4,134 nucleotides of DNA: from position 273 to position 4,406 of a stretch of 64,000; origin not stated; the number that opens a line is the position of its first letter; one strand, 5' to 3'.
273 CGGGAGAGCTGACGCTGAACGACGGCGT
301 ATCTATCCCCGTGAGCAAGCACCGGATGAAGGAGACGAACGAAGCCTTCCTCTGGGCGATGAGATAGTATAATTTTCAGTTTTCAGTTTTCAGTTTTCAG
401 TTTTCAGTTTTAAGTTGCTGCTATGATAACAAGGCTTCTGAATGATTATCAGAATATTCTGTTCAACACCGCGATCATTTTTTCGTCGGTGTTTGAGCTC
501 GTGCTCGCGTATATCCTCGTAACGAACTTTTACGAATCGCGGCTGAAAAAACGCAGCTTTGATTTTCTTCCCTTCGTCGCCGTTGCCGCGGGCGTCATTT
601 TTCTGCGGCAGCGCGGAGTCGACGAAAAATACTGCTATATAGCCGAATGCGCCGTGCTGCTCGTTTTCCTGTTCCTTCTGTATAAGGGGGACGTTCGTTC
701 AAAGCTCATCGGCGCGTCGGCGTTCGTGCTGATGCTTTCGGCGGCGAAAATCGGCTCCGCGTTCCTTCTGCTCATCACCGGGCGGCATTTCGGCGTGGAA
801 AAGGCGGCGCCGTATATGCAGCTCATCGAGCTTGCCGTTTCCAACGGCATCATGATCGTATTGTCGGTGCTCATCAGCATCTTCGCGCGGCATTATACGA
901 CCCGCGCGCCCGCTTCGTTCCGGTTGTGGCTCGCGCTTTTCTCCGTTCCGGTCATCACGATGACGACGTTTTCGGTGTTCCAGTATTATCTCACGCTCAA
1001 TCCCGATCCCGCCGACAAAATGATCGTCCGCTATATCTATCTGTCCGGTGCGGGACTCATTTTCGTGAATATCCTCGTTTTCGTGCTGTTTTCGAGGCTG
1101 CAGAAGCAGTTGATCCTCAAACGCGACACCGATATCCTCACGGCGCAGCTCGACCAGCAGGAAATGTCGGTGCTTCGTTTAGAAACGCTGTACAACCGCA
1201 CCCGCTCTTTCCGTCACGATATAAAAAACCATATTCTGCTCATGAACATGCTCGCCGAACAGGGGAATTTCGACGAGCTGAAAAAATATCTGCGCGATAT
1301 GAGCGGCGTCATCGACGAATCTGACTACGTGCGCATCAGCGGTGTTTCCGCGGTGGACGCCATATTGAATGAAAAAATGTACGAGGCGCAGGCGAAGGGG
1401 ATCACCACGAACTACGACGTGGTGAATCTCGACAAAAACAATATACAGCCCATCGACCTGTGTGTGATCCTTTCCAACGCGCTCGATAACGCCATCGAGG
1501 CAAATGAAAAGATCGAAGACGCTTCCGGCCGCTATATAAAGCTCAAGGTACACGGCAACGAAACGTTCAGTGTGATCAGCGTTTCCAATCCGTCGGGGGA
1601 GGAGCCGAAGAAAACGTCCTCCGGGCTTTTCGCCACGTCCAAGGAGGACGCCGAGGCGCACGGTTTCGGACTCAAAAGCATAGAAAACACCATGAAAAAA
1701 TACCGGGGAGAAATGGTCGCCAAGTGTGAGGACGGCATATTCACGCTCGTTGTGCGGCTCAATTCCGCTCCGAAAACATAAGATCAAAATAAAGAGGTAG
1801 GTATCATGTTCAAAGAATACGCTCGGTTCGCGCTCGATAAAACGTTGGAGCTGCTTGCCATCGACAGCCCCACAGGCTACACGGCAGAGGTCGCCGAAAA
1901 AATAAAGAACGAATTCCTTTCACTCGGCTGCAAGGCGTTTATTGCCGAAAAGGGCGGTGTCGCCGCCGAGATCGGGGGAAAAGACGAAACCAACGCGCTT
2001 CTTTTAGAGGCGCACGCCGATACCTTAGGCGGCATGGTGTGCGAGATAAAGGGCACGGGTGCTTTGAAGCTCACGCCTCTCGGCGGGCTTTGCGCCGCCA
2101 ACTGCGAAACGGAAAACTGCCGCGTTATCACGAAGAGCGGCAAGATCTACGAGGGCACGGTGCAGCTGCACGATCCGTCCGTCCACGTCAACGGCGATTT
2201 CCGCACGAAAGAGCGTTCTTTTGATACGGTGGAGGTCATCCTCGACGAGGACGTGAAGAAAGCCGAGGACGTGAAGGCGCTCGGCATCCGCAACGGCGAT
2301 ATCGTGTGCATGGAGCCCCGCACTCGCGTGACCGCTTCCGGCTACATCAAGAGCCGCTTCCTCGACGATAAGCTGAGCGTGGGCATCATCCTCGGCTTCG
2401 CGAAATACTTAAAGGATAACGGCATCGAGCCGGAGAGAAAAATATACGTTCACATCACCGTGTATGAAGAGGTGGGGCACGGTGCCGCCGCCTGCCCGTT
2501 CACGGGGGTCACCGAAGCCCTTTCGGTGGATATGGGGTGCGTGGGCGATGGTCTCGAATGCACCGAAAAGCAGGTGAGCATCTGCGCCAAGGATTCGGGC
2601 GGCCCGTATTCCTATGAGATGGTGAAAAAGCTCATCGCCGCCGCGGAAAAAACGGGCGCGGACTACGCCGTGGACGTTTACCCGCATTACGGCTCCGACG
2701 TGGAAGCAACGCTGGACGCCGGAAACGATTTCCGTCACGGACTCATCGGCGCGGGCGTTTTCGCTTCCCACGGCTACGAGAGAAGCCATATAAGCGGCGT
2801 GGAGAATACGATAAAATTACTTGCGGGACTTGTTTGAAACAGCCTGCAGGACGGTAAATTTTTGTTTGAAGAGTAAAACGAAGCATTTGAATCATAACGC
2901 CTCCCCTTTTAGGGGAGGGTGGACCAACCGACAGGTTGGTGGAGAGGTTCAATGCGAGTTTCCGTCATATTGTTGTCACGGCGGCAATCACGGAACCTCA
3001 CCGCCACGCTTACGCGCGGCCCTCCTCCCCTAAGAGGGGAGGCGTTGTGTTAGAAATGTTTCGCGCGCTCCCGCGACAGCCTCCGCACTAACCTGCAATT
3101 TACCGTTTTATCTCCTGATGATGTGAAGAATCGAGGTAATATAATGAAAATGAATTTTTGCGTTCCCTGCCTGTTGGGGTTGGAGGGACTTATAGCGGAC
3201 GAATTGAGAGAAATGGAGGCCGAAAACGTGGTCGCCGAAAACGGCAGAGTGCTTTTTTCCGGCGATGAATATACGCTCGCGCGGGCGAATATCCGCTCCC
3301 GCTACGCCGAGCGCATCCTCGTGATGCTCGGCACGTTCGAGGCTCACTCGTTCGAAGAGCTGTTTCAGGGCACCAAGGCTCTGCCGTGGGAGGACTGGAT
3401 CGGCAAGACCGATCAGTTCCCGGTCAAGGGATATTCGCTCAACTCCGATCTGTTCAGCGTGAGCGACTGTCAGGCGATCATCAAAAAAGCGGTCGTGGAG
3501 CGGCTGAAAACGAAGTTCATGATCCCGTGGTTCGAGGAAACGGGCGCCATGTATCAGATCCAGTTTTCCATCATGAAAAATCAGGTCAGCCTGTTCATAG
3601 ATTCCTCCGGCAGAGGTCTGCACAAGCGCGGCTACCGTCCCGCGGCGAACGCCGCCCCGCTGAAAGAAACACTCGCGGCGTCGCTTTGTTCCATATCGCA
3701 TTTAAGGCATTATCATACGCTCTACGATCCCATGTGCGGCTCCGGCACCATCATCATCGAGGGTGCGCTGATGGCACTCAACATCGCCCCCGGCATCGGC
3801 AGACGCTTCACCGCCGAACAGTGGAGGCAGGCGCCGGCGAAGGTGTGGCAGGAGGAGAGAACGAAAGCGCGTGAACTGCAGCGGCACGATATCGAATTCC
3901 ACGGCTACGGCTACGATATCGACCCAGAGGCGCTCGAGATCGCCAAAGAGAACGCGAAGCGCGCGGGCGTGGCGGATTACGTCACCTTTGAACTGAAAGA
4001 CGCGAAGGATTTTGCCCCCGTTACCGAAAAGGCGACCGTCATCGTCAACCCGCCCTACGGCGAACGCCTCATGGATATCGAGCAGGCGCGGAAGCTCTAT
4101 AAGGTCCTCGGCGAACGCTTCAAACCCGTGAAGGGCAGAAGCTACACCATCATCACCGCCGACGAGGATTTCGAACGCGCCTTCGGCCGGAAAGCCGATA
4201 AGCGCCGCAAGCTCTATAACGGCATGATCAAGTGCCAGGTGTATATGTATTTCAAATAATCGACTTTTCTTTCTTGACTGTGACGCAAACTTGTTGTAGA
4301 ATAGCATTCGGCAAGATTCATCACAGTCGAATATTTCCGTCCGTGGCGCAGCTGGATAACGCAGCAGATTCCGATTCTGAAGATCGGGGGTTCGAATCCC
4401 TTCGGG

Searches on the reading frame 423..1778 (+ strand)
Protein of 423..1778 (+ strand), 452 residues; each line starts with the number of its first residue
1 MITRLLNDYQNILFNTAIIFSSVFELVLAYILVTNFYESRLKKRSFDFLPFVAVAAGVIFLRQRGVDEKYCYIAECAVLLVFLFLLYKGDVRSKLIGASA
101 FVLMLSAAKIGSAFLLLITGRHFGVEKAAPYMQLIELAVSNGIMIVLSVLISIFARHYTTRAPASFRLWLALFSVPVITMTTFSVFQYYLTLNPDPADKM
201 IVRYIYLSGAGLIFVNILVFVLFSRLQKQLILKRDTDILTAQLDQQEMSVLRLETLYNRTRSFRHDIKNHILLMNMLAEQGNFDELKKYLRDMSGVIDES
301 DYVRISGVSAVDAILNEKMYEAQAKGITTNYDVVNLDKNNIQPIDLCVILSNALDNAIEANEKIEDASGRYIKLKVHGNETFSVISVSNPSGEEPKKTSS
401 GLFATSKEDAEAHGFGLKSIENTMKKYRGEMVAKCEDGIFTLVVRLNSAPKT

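Call 9: search_protein_families(library=pfam, proteins=[window:423-1778:+], max_evalue=0.001)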
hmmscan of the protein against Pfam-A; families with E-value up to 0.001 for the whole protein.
window:423-1778:+ (452 aa): 3 families
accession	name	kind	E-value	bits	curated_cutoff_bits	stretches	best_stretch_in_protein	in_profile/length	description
PF14501.12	HATPase_c_5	-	8.7e-26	90.3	22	1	341-446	1-101/102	GHKL domain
PF02518.31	HATPase_c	-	6e-05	23.9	26.4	1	343-438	3-98/111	Histidine kinase-, DNA gyrase B-, and HSP90-like ATPase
PF14689.11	SPOB_a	-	0.00028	20.9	28.1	1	247-295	3-51/62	Sensor_kinase_SpoOB-type, alpha-helical domain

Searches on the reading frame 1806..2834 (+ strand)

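Call 9: search_protein_families(library=pfam, proteins=[window:1806-2834:+], max_evalue=0.001)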
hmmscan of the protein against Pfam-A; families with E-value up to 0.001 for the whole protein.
window:1806-2834:+ (343 aa): 3 families
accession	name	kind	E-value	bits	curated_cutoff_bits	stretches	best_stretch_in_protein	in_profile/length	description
PF05343.19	Peptidase_M42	-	1.4e-66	225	23.2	1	50-338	1-292/292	M42 glutamyl aminopeptidase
PF04389.22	Peptidase_M28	-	0.00016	21.9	21.3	0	187-295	32-137/193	Peptidase family M28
PF01546.33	Peptidase_M20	-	0.0002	21.8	24.6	1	179-340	26-201/206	Peptidase family M20/M25/M40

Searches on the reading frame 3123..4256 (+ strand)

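Call 9: search_protein_families(library=pfam, proteins=[window:3123-4256:+], max_evalue=0.001)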
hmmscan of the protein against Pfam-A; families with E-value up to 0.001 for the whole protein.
window:3123-4256:+ (378 aa): 5 families
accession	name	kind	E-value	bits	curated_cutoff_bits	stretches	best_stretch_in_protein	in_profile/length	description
PF01170.24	UPF0020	-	2.7e-49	168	22.3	1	169-373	1-195/197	RMKL-like, methyltransferase domain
PF22020.1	RlmL_1st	-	1e-18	67.5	27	1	12-66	2-55/55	RlmL ferredoxin-like domain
PF02926.22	THUMP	-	1.1e-16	61.4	20.6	1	75-160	2-84/84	THUMP domain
PF13847.12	Methyltransf_31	-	5.2e-06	26.6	27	1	260-304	30-75/145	Methyltransferase domain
PF13649.12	Methyltransf_25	-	0.00039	21.5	27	0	251-309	14-70/97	Methyltransferase domain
